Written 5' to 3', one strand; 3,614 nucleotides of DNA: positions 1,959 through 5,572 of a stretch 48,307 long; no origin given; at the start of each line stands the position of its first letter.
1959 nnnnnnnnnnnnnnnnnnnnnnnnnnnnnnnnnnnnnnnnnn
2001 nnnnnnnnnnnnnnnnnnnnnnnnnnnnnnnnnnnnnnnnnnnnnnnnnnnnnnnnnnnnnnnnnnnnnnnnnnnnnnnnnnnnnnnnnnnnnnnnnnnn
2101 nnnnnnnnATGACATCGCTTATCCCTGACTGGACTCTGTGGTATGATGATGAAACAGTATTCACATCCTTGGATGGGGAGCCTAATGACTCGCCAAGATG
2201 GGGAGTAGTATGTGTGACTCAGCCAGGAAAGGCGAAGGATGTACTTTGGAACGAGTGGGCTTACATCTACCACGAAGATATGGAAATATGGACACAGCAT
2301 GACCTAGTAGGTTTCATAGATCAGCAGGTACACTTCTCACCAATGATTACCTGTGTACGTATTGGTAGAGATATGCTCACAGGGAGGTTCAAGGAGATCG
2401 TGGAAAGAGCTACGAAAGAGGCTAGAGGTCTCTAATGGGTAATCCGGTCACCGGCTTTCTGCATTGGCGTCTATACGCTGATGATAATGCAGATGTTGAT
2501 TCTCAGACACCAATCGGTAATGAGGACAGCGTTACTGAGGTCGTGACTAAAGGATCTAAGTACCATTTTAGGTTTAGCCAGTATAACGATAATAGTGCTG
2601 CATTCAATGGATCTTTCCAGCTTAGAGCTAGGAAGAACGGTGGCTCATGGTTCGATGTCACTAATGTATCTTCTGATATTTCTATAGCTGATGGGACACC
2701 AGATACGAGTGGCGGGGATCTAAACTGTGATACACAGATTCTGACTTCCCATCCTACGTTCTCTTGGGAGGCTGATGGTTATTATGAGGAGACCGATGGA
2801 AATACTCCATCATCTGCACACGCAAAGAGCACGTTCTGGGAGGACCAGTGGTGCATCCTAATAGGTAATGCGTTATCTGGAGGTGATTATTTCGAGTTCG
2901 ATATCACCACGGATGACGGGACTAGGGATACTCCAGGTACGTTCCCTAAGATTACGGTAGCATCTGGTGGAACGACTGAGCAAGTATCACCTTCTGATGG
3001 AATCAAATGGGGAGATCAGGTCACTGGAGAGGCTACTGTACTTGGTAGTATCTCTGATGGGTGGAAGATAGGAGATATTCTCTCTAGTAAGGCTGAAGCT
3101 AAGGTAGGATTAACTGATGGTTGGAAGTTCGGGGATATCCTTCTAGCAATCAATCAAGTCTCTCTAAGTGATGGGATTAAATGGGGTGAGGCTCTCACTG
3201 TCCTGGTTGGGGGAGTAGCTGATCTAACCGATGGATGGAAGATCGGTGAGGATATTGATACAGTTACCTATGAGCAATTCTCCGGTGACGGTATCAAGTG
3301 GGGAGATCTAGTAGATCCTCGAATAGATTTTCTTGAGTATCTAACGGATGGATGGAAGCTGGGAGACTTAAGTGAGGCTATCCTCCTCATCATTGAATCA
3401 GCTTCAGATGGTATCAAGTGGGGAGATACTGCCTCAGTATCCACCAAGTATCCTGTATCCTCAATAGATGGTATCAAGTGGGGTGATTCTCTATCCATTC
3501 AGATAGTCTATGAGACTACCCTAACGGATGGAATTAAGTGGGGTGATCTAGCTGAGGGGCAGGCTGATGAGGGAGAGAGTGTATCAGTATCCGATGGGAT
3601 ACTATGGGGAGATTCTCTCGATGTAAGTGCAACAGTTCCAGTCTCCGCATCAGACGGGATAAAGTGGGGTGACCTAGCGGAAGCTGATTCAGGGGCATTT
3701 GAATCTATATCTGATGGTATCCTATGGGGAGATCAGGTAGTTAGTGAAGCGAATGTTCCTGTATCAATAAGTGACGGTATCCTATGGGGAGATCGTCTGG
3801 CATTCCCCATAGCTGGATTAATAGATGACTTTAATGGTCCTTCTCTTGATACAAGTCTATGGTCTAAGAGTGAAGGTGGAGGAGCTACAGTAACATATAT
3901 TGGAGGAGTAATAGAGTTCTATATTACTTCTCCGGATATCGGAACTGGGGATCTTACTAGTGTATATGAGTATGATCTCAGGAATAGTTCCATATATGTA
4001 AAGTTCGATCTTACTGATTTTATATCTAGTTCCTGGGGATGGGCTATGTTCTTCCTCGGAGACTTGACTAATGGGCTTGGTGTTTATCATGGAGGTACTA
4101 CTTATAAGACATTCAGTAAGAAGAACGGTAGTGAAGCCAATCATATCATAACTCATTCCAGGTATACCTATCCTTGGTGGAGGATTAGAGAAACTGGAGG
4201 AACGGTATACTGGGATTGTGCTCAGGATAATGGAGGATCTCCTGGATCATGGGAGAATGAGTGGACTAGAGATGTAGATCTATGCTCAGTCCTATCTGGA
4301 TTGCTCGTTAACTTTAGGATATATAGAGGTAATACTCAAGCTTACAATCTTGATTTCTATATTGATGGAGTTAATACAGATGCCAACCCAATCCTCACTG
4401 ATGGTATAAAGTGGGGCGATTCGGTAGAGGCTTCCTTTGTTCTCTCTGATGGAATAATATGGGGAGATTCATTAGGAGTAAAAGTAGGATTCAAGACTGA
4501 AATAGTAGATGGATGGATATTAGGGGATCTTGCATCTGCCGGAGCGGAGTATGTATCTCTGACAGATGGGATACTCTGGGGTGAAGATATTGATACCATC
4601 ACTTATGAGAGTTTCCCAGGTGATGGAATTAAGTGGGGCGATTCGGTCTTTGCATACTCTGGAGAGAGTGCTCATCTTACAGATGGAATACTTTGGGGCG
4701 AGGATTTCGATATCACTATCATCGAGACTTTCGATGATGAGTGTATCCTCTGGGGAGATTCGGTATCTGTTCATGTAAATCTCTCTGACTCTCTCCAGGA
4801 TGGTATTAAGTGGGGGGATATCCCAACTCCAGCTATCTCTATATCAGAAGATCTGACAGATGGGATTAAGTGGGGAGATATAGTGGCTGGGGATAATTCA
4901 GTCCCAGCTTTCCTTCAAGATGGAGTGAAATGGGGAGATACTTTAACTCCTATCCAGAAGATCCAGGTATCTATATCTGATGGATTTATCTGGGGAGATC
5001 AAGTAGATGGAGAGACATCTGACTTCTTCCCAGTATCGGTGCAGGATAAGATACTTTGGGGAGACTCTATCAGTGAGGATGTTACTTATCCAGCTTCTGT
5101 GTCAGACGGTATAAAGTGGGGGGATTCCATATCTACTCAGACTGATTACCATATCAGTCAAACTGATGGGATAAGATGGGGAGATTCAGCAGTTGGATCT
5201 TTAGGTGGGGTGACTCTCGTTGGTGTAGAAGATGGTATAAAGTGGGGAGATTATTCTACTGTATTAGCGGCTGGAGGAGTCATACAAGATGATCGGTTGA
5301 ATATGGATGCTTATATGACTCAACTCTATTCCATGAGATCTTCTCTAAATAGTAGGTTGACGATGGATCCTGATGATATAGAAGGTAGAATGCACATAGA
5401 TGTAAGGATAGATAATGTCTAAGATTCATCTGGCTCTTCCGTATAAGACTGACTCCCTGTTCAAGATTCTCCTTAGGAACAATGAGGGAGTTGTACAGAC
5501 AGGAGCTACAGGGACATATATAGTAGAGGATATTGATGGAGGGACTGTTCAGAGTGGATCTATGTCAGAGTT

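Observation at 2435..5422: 995-aa tail protein built from 29 copies of an unfamiliar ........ repeat around a LamG-like core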

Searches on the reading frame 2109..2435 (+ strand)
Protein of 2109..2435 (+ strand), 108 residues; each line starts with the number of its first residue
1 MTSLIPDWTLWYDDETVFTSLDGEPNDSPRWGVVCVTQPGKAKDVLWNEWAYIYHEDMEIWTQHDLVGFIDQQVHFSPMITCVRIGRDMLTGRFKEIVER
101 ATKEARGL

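Call 9: search_protein_families(library=phrogs, proteins=[window:2109-2435:+], max_evalue=0.001)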
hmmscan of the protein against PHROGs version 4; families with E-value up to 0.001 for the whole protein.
window:2109-2435:+ (108 aa): 0 families

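Call 21: search_protein_families(library=pfam, proteins=[window:2109-2435:+], max_evalue=0.01)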
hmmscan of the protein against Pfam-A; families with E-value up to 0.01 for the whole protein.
window:2109-2435:+ (108 aa): 0 families

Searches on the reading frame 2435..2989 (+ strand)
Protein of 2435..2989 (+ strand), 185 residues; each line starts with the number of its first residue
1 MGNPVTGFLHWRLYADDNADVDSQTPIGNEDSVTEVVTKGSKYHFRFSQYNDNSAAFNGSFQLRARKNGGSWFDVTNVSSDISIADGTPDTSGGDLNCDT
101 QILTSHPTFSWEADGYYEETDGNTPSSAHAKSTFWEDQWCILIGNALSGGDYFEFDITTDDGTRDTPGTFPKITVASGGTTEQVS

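Call 59: search_protein_families(library=pfam, proteins=[window:2435-2989:+], max_evalue=10)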
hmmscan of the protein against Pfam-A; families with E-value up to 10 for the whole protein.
window:2435-2989:+ (185 aa): 0 families

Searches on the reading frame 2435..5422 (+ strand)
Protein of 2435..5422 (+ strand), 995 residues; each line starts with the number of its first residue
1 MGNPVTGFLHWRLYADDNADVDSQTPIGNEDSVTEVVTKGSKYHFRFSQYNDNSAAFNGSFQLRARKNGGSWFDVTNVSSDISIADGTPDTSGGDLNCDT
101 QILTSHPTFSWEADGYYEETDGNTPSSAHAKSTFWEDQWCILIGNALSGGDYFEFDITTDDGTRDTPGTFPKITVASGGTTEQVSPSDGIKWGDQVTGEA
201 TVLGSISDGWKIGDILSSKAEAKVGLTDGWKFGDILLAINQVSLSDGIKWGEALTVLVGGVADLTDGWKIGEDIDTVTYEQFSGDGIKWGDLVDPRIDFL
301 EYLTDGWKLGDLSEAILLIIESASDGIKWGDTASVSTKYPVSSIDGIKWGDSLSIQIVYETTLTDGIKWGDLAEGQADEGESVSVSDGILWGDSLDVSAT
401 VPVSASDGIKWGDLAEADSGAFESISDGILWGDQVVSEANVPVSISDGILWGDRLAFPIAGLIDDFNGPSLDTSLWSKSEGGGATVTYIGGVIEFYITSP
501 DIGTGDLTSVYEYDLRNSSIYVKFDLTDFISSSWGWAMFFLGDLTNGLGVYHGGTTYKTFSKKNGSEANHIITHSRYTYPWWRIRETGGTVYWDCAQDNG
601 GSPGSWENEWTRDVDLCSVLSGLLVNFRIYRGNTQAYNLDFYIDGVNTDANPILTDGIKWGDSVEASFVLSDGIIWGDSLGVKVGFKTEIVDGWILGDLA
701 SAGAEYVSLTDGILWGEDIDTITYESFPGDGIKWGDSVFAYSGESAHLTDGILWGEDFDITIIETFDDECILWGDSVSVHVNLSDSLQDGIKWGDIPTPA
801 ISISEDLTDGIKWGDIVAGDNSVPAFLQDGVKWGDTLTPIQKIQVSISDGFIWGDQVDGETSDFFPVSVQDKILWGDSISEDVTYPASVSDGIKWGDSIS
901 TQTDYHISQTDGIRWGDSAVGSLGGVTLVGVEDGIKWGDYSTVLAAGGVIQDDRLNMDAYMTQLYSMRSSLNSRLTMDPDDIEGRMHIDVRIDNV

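Call 4: search_protein_families(library=pfam, proteins=[window:2435-5422:+], max_evalue=1)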
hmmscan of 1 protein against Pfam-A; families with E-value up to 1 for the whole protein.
window:2435-5422:+ (995 aa): 0 families

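Call 5: search_protein_families(library=phrogs, proteins=[window:2435-5422:+], max_evalue=0.1)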
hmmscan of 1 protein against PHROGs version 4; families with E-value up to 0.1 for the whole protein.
window:2435-5422:+ (995 aa): 1 family
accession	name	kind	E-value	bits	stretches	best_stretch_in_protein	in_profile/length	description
phrog_14065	-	unknown function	2.4e-07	30.4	1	458-600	467-611/1152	-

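Call 11: search_dna_similar(query=window:2435-5422:+, collection=phages, mode=protein, max_evalue=0.001, max_rows=30)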
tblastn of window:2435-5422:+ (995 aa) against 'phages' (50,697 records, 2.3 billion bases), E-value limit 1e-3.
Records with a match: 3; places in all: 3; records where one place covers at least 80% of the query: 0.
Best place of each record, by identity: <60% 3.
By first word of the organism name: Streptomyces 3.
By host as written in the record: Streptomyces lividans JI 1326 3.
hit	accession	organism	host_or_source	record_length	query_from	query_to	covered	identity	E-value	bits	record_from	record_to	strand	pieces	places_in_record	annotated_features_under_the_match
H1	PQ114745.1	Streptomyces phage Spocter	Streptomyces lividans JI 1326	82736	456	611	16%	28.2%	5e-5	54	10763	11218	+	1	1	13: hypothetical protein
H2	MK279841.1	Streptomyces phage Hiyaa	Streptomyces lividans JI 1326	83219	456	611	16%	28.2%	5e-5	54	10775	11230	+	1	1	13: minor tail protein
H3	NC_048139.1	Streptomyces phage Hiyaa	Streptomyces lividans JI 1326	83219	456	611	16%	28.2%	5e-5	54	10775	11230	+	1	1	13: minor tail protein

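Call 12: search_solved_structures(query=window:2435-5422:+, max_evalue=1, show_alignments=2)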
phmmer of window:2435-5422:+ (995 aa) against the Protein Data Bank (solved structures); distinct sequences matched with E-value up to 1: 1.
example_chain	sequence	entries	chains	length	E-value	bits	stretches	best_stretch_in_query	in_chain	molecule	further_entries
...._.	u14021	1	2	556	0.26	12.4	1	410-472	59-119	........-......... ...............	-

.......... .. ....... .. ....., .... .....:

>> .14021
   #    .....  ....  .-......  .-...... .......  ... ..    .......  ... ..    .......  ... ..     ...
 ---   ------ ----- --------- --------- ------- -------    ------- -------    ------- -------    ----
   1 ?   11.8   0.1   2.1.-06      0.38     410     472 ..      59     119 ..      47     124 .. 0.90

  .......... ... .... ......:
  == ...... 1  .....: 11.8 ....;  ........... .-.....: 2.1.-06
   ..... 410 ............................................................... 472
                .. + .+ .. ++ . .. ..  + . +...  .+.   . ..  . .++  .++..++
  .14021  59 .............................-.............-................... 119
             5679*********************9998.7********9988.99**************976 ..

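Call 13: find_homologous_proteins(query=window:2435-5422:+, max_evalue=0.001)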
Query window:2435-5422:+ (995 aa): 3 proteins with E <= 0.001 among 8000 candidates.
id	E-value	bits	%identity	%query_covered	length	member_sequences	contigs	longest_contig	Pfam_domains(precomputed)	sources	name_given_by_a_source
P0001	0.0e+0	2252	100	100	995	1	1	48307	-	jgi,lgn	-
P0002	3.5e-120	421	35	55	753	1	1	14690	-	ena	-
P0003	6.7e-71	258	32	74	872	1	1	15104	-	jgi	jgi:hypothetical protein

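Call 15: find_encoding_contigs(protein=P0002, flank=10000)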
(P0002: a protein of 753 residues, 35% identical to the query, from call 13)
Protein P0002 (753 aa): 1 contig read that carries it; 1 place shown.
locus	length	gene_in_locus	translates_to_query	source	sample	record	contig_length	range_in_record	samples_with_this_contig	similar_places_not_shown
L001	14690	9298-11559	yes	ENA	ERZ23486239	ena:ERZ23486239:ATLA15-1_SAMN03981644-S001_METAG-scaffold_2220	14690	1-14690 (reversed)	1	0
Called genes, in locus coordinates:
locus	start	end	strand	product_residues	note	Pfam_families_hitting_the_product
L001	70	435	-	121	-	-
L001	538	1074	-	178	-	-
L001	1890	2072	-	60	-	-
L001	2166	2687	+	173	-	-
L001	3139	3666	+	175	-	-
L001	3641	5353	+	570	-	-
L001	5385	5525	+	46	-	-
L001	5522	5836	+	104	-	-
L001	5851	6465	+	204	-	-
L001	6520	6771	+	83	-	-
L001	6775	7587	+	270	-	-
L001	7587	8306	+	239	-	-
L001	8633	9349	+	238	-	-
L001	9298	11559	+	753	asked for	-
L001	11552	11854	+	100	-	-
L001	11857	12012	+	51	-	-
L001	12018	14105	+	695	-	PF23899:SU10_portal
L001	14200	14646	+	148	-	-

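Call 16: find_encoding_contigs(protein=P0003, flank=10000)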
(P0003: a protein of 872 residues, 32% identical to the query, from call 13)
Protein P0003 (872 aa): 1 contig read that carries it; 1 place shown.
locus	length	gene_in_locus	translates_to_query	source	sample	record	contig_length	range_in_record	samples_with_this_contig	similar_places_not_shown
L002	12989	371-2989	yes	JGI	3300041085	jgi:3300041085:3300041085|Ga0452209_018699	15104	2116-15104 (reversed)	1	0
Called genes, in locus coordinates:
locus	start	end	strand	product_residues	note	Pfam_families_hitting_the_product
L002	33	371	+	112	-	-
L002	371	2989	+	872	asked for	-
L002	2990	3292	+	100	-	-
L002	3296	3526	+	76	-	-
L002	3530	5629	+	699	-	PF23899:SU10_portal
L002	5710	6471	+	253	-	-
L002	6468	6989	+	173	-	-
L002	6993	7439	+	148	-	-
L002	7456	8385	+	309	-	PF10124:Mu-like_gpT (faint), PF25209:Phage_capsid_4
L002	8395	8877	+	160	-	-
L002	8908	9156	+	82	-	-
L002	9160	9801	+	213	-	PF24175:SU10_adaptor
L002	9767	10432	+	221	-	PF24175:SU10_adaptor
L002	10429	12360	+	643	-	PF02012:BNR (faint)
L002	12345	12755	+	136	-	-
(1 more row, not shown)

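Call 26: find_homologous_proteins(query=A1, max_evalue=0.001)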
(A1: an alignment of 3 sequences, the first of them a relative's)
Query A1 (3 sequences) (995 aa, profile of the alignment): 3 proteins with E <= 0.001 among 8000 candidates.
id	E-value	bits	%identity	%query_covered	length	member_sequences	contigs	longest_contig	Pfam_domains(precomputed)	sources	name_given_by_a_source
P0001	0.0e+0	1620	100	100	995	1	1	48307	-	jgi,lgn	-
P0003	0.0e+0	1255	32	74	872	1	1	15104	-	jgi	jgi:hypothetical protein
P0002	3.0e-264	898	35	55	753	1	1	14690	-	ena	-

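Call 33: find_related_loci(query=A1, collection=viral_contigs, flank=10000)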
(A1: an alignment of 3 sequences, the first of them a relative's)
Query A1 (995 aa) in viral_contigs; peptide patterns used: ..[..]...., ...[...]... (x = any residue, [..] = any of these).
52 stretches matched a pattern, but none encodes a relative of the query by tblastn (E <= 1e-3).

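Call 34: find_related_loci(query=A1, collection=metagenome_contigs, flank=10000)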
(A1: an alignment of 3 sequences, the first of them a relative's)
Query A1 (995 aa) in metagenome_contigs; peptide patterns used: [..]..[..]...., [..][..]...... (x = any residue, [..] = any of these).
81 stretches matched a pattern, but none encodes a relative of the query by tblastn (E <= 1e-3).

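Call 35: find_related_loci(query=A1, collection=genome_contigs, flank=10000)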
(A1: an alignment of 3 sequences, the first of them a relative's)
Query A1 (995 aa) in genome_contigs; peptide patterns used: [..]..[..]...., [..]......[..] (x = any residue, [..] = any of these).
22 stretches matched a pattern, but none encodes a relative of the query by tblastn (E <= 1e-3).

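Call 51: predict_structure(alignment_id=A1)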
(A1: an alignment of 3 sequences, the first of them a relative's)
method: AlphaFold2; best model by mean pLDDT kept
length: 995 residues; sequences in the alignment: 3
mean_pLDDT: 33.5   pTM: 0.25
mean pLDDT of the five models: 33.5, 33.4, 32.5, 27.9, 26.0
residues with pLDDT >= 90: 0; 70-90: 0; 50-70: 59; < 50: 936
segments of 3 or more residues with pLDDT < 50: 1-10, 15-36, 38-40, 48-58, 76-79, 86-97, 99-108, 110-137, 144-151, 157-249, 251-326, 330-348, 350-582, 585-591, 599-608, 611-995
pLDDT, mean of each block of 10 residues (from residue 1): 33 44 35 43 52 45 54 49 48 40 43 34 32 42 48 50 32 33 29 34 38 39 39 39 42 33 38 35 39 33 38 37 44 40 43 38 44 36 42 34 37 31 32 28 28 25 23 23 21 24 21 31 38 31 24 22 26 35 43 49 44 35 28 29 26 22 24 24 22 24 24 25 27 26 23 25 26 26 25 28 28 30 30 35 33 37 35 39 35 38 34 34 29 29 24 26 28 30 27 22
secondary structure, 60 per line:
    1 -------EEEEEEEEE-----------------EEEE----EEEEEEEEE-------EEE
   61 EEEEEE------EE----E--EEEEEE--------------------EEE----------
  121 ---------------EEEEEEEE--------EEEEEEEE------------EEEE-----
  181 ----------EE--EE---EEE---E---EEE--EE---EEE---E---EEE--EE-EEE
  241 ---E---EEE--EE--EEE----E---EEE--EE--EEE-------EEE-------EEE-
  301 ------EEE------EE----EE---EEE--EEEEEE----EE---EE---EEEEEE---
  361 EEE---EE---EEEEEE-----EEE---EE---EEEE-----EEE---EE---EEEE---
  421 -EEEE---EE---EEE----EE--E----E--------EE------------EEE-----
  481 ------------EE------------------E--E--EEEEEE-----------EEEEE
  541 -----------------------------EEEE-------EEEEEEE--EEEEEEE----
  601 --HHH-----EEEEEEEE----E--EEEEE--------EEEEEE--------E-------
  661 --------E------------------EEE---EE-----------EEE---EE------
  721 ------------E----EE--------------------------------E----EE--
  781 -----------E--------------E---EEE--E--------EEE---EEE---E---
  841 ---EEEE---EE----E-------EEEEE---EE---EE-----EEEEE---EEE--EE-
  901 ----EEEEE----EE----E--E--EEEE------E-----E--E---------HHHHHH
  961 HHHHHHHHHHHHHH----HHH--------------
elements in order (helices of 4 or more, strands of 3 or more residues): E8-16 E34-37 E42-50 E58-66 E82-87 E108-110 E136-143 E152-159 E172-175 E200-202 E210-212 E220-222 E230-232 E238-240 E248-250 E257-259 E268-270 E277-279 E287-289 E297-299 E307-309 E327-329 E332-337 E352-357 E361-363 E372-377 E383-385 E394-397 E403-405 E414-417 E422-425 E434-436 E473-475 E519-524 E536-540 E570-573 E581-587 E590-596 E611-618 E626-630 E639-644 E688-690 E707-709 E811-813 E825-827 E831-833 E844-847 E865-869 E885-889 E893-895 E905-909 E926-929 H955-974

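Call 61: get_annotated_region(hit=H2, flank=6000)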
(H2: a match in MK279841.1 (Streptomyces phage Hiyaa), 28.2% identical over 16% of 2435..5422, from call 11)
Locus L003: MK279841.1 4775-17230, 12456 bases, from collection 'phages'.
description: Streptomyces phage Hiyaa, complete genome.
organism: Streptomyces phage Hiyaa (NCBI taxid 2499072)
taxonomy: Viruses; Duplodnaviria; Heunggongvirae; Uroviricota; Caudoviricetes; Hiyaavirus; Hiyaavirus hiyaa
host: Streptomyces lividans JI 1326; source: soil; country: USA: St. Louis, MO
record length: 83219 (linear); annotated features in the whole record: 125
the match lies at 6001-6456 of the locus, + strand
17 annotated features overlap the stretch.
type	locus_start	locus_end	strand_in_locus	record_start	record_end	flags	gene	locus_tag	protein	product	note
CDS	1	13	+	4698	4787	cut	5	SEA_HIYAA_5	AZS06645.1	hypothetical protein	-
CDS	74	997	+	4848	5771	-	6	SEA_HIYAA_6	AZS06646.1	hypothetical protein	-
CDS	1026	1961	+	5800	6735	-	7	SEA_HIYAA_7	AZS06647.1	major capsid protein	-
CDS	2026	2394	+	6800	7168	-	8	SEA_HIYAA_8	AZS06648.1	hypothetical protein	-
CDS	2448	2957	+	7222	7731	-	9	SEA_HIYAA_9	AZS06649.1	hypothetical protein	-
CDS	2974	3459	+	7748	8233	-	10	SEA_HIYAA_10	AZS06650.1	methyltransferase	-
CDS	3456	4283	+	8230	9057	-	11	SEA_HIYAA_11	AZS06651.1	hypothetical protein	-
CDS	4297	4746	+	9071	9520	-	12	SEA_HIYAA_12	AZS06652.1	hypothetical protein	-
CDS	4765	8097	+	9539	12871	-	13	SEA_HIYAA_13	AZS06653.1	minor tail protein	-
CDS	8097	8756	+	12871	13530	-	14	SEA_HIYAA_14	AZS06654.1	head-to-tail adaptor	-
CDS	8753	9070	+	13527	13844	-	15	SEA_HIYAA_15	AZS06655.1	head-to-tail stopper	-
CDS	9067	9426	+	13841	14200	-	16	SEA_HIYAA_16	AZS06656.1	hypothetical protein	-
CDS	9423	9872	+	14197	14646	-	17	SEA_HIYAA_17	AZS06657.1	hypothetical protein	-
CDS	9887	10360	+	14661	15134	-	18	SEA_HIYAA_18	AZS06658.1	major tail protein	-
CDS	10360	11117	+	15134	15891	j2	20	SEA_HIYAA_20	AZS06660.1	tail assembly chaperone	-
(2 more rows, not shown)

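Call 104: search_protein_families(library=pfam, proteins=[L001:5851-6465:+], max_evalue=1)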
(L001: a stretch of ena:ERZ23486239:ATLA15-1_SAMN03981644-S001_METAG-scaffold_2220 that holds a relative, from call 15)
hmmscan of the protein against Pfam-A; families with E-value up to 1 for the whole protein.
L001:5851-6465:+ (204 aa): 2 families
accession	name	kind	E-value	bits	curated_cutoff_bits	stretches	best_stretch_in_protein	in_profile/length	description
PF21545.3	T7SS_EccA1_N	-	0.0033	17.2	27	1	97-132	19-54/272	T7SS, ESX-1 secretion system protein EccA1, N-terminal domain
PF17508.7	MccV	-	0.2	12.7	27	1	129-178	9-57/104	Microcin V bacteriocin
